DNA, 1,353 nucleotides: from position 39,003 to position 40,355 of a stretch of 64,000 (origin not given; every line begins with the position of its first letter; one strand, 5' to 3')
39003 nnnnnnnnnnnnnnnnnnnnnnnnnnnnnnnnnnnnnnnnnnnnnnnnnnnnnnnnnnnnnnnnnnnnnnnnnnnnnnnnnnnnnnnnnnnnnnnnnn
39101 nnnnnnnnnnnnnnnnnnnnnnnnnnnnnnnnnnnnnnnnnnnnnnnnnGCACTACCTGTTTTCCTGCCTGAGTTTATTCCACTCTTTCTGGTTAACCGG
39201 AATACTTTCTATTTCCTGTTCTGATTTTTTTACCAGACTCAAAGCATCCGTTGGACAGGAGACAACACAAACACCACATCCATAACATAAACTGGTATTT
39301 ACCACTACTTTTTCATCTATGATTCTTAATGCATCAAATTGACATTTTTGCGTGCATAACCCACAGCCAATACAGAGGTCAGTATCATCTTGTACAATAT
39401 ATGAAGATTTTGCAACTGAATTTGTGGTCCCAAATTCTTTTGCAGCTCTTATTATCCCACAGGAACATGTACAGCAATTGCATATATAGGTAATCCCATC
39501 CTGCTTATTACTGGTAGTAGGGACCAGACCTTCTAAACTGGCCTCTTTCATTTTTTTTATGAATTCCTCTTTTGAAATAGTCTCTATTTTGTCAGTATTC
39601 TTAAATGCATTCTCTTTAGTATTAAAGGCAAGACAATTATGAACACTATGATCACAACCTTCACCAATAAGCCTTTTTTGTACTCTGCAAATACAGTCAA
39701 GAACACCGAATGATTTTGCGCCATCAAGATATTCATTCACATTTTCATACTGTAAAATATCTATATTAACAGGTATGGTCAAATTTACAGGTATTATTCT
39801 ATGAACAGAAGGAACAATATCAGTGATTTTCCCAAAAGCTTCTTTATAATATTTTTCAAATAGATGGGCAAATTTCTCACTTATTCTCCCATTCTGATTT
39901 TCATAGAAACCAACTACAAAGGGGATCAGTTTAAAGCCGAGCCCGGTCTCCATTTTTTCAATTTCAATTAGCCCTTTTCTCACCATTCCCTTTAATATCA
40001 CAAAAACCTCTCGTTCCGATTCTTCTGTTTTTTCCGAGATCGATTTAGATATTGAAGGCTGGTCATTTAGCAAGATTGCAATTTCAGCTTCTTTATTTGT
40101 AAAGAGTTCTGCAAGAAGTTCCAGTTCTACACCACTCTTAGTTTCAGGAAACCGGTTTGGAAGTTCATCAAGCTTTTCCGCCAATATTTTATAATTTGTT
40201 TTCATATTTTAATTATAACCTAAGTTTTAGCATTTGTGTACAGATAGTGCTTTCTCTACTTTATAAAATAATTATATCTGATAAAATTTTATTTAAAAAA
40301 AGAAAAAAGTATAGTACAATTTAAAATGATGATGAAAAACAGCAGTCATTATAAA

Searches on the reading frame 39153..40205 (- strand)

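Call 31: search_protein_families(library=pfam, proteins=[window:39153-40205:-], max_evalue=0.00001)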
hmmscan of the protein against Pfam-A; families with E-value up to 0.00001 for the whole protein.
window:39153-40205:- (350 aa): 7 families
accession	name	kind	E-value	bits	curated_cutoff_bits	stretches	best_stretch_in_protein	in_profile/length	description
PF00037.32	Fer4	-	1.5e-12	47.2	21.1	2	300-322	1-23/24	4Fe-4S binding domain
PF12838.12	Fer4_7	-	5e-10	40.1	27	1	278-321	2-52/52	4Fe-4S dicluster domain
PF13237.11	Fer4_10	-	4.5e-09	36.5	25.5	1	271-318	2-53/53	4Fe-4S dicluster domain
PF14697.11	Fer4_21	-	9e-09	35.8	35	1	274-323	4-58/59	4Fe-4S dicluster domain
PF12837.12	Fer4_6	-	3.6e-08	33.4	25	0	299-322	1-24/24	4Fe-4S binding domain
PF13187.11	Fer4_9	-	1.4e-06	28.6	27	1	278-321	2-51/52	4Fe-4S dicluster domain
PF12797.12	Fer4_2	-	6.9e-06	26.1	24.5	0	299-319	2-22/22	4Fe-4S binding domain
